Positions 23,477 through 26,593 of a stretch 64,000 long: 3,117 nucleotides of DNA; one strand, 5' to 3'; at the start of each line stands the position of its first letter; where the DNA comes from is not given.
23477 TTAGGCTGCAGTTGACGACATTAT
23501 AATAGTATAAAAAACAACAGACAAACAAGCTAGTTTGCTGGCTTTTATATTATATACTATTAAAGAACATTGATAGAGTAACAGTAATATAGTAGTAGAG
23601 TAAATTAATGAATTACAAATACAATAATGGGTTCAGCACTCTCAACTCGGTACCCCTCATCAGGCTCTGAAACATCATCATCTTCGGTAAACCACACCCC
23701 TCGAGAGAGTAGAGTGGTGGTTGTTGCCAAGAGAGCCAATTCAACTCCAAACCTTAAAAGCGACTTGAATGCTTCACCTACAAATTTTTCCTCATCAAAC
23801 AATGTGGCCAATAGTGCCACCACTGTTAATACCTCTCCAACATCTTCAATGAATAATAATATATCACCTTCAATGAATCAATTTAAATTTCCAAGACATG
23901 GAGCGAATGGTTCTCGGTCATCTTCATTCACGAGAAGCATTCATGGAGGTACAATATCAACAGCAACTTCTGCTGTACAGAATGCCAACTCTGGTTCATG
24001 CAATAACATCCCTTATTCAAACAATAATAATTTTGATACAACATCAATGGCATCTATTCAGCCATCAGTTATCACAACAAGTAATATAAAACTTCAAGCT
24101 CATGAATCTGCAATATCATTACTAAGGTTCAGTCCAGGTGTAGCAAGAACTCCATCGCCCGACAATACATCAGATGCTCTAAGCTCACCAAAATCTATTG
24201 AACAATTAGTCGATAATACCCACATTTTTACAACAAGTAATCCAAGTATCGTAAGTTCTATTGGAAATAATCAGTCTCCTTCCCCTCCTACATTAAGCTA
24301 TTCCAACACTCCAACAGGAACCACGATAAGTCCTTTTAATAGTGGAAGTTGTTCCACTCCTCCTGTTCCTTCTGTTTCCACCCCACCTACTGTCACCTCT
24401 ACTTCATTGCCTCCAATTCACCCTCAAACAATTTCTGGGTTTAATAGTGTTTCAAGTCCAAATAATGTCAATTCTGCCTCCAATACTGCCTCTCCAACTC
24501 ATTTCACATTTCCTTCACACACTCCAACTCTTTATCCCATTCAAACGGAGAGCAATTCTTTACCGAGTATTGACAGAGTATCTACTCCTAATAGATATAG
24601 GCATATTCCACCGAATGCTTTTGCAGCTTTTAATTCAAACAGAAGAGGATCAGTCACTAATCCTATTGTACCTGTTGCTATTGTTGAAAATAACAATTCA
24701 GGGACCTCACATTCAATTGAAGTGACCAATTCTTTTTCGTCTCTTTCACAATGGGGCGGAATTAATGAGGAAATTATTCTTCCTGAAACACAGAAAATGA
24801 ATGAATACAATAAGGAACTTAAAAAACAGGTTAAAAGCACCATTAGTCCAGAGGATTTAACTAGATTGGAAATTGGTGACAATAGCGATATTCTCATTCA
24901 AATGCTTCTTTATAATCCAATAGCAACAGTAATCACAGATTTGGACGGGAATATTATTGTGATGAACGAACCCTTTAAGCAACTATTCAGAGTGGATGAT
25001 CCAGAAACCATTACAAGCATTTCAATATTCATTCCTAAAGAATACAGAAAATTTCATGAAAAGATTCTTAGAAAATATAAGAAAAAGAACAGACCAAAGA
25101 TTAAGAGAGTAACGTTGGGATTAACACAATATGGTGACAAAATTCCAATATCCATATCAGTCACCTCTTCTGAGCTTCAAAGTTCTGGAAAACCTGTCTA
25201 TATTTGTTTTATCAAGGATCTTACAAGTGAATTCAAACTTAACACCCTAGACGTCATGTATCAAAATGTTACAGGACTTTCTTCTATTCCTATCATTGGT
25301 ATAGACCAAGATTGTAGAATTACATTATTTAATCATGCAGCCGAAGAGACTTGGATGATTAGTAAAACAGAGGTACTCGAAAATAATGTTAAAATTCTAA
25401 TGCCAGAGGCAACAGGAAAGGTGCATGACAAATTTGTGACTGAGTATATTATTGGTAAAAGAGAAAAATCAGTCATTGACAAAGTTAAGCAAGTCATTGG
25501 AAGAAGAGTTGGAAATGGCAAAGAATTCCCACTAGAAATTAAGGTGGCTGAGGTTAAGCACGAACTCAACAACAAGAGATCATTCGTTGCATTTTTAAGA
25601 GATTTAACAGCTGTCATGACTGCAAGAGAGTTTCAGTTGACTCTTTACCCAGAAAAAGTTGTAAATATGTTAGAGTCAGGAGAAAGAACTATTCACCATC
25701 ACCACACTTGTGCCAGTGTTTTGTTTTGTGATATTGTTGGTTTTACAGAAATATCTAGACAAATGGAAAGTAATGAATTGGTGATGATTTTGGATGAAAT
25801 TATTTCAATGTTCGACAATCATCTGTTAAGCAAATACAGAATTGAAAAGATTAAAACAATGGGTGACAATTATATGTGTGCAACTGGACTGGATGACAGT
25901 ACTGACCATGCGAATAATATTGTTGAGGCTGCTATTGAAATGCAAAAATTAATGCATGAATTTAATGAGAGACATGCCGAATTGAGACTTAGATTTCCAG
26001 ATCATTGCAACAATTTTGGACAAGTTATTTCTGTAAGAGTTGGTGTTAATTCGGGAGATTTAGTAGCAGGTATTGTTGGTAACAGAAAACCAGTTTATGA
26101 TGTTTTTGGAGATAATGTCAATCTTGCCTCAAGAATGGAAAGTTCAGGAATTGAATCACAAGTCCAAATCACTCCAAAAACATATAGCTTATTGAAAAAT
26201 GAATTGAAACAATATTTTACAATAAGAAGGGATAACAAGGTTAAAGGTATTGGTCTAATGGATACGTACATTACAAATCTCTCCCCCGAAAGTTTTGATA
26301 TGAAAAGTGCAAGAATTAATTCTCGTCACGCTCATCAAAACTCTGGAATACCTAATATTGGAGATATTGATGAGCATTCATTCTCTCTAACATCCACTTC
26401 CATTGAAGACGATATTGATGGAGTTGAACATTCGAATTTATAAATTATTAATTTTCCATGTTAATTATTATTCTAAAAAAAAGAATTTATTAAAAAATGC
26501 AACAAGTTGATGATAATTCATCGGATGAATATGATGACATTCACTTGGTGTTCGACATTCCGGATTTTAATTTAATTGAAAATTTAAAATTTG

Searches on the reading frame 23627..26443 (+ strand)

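Call 12: search_protein_families(library=pfam, proteins=[window:23627-26443:+], max_evalue=0.001)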
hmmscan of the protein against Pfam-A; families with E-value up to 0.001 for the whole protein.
window:23627-26443:+ (938 aa): 3 families
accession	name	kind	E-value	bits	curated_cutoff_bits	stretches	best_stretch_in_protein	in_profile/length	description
PF00211.25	Guanylate_cyc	-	9.1e-50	169.2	21.9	1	692-882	5-180/183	Adenylate and Guanylate cyclase catalytic domain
PF00989.32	PAS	-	1.2e-14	54.7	22.6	2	552-659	10-112/113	PAS fold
PF13426.13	PAS_9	-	4.1e-11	43.5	27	2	556-662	4-103/103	PAS domain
